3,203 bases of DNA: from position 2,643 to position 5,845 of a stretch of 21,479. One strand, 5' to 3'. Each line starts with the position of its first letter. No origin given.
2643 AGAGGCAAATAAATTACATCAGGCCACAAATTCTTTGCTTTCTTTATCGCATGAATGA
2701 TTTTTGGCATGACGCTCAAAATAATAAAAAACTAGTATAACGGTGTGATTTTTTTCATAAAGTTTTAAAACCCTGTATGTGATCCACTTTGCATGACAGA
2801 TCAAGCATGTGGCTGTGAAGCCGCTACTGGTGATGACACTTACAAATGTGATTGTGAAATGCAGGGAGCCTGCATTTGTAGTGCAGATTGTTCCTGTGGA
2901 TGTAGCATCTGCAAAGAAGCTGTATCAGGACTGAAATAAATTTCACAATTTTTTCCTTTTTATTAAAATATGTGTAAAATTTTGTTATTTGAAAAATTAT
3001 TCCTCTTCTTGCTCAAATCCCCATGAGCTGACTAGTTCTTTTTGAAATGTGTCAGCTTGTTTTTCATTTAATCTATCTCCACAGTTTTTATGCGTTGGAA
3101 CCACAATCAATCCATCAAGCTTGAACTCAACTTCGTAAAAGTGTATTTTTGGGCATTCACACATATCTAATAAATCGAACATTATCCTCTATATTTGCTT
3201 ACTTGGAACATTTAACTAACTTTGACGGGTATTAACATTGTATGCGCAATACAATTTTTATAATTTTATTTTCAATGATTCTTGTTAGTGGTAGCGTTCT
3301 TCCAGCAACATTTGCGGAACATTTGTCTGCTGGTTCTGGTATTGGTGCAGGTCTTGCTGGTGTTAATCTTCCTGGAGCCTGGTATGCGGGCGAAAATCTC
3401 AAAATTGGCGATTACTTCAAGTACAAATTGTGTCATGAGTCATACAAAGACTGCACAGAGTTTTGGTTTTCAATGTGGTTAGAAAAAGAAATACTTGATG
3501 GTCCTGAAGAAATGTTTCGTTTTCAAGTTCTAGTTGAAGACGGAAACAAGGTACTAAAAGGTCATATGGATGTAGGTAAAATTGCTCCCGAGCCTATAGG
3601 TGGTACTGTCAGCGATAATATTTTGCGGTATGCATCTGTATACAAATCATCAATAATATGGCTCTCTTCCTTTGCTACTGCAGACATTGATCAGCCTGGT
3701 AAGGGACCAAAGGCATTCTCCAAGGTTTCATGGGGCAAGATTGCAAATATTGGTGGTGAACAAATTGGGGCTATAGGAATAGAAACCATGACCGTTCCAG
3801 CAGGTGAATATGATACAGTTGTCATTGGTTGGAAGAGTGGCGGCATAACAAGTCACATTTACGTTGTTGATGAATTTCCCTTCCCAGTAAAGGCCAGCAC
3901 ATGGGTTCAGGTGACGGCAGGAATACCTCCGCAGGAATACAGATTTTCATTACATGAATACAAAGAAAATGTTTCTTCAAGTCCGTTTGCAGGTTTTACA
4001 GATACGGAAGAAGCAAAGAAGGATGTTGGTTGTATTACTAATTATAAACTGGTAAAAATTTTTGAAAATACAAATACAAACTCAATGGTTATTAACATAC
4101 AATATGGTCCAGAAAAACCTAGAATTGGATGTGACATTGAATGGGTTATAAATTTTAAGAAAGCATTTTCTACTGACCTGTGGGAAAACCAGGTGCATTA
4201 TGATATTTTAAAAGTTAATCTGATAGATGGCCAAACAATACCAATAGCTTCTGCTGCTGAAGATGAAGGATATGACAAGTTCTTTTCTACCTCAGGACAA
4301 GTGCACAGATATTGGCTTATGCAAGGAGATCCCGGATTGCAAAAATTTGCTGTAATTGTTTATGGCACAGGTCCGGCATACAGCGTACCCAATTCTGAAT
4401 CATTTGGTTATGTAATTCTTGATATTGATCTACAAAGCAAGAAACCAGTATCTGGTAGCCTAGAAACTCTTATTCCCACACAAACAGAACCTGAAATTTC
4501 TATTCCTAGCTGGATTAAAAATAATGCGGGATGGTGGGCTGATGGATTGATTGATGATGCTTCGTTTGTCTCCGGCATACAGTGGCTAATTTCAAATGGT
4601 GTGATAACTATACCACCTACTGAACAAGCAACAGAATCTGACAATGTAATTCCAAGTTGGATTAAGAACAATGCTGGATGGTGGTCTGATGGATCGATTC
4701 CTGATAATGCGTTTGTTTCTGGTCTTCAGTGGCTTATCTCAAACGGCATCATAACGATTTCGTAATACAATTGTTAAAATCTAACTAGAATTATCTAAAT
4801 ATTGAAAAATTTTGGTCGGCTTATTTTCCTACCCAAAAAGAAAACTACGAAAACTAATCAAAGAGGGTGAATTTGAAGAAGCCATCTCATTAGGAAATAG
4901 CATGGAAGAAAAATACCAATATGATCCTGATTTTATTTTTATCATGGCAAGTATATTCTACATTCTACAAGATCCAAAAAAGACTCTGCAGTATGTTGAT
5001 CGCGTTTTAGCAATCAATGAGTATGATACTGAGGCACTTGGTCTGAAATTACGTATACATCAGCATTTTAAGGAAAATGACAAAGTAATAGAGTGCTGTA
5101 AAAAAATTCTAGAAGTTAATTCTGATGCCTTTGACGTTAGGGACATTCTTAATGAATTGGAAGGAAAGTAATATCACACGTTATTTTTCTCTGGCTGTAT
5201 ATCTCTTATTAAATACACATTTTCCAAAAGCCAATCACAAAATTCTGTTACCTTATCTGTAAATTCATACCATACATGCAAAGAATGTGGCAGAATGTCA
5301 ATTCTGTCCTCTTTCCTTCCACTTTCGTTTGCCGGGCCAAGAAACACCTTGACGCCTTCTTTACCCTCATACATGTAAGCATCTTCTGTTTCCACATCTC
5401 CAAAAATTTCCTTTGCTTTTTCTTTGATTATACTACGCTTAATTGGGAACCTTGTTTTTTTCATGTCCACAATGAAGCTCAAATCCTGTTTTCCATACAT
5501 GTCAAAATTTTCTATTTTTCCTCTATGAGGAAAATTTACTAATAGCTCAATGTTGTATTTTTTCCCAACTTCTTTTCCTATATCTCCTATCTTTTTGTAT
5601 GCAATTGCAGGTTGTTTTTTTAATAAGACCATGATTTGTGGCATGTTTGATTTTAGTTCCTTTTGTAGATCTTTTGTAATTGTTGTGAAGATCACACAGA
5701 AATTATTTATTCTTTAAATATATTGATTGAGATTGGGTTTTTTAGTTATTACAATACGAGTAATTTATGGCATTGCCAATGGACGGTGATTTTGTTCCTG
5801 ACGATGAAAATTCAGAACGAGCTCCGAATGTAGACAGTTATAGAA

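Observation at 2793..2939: Unlisted 48-codon ORF encoding a metallothionein-like, CxC-rich peptide with its own promoter and terminator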

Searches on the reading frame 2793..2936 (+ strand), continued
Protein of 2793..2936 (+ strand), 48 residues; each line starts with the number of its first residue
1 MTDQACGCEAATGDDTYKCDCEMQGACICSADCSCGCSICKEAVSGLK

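Call 60: find_encoding_contigs(protein=P0101, flank=4000, max_places=3)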
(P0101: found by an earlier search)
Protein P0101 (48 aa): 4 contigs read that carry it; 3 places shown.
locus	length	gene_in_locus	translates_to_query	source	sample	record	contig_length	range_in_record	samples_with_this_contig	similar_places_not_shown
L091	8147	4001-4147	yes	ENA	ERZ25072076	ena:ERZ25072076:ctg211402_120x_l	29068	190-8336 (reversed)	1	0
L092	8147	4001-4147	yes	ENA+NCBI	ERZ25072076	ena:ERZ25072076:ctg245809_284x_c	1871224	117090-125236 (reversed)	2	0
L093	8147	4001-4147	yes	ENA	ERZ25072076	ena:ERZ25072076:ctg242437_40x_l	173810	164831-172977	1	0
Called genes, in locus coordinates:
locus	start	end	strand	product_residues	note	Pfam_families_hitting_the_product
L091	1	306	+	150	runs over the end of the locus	PF06094:GGACT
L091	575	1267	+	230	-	-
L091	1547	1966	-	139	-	-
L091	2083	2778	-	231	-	-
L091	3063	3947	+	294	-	-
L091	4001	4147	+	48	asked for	-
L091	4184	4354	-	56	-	-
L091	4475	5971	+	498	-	-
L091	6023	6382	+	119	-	PF13428:TPR_14 (faint), PF00515:TPR_1 (faint), PF07719:TPR_2 (faint), PF13181:TPR_8 (faint), PF14559:TPR_19 (weak)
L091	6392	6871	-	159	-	-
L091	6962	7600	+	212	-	-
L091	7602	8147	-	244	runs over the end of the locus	?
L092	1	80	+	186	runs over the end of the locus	-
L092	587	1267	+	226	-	-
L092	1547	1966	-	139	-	-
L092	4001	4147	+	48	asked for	-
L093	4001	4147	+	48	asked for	-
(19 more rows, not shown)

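Call 88: find_encoding_contigs(protein=P0045, flank=4000, max_places=3)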
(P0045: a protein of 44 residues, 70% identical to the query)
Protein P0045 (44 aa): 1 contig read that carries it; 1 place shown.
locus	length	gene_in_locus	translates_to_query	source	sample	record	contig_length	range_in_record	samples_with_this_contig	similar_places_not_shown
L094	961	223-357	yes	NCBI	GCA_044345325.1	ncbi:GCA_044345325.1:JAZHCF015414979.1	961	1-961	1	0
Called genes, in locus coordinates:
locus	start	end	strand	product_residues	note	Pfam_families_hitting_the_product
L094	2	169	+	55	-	?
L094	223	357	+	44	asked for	-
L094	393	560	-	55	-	-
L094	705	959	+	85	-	?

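Call 89: find_encoding_contigs(protein=P0044, flank=4000, max_places=3)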
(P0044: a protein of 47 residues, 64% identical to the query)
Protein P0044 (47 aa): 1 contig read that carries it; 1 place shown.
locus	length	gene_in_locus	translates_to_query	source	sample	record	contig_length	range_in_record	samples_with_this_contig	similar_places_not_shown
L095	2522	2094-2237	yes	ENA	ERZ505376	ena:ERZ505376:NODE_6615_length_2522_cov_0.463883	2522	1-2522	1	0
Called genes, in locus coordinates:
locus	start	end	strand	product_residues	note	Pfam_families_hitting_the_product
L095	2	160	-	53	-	?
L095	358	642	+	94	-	-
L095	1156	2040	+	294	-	-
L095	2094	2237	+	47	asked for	-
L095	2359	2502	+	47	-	-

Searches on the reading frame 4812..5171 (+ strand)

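Call 14: search_protein_families(library=pfam, proteins=[window:4812-5171:+], max_evalue=0.01)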
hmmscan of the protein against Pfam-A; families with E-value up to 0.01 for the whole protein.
window:4812-5171:+ (119 aa): 4 families
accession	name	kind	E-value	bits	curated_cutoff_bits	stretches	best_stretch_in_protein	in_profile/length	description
PF00515.34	TPR_1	-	1.5e-05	25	27.8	0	87-105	15-33/34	Tetratricopeptide repeat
PF13428.12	TPR_14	-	0.0035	18.3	23.5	0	43-80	5-42/44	Tetratricopeptide repeat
PF25062.1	ARM_TT21_N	-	0.0057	16.8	40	0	33-98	93-161/222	Tetratricopeptide repeat protein 21 N-terminal ARM repeat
PF14559.12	TPR_19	-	0.0093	16.7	25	0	53-109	5-61/68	Tetratricopeptide repeat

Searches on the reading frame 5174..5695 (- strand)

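Call 14: search_protein_families(library=pfam, proteins=[window:5174-5695:-], max_evalue=0.01)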
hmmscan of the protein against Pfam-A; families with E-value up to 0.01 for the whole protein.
window:5174-5695:- (173 aa): 1 family
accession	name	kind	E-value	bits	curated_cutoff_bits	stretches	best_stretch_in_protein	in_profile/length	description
PF03221.22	HTH_Tnp_Tc5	-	0.0041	17.5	22.2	1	74-98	11-35/66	Tc5 transposase DNA-binding domain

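Call 56: search_protein_families(library=ncbifam, proteins=[window:5174-5695:-], max_evalue=0.01)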
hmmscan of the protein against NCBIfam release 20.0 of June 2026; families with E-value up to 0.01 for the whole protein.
window:5174-5695:- (173 aa): 0 families
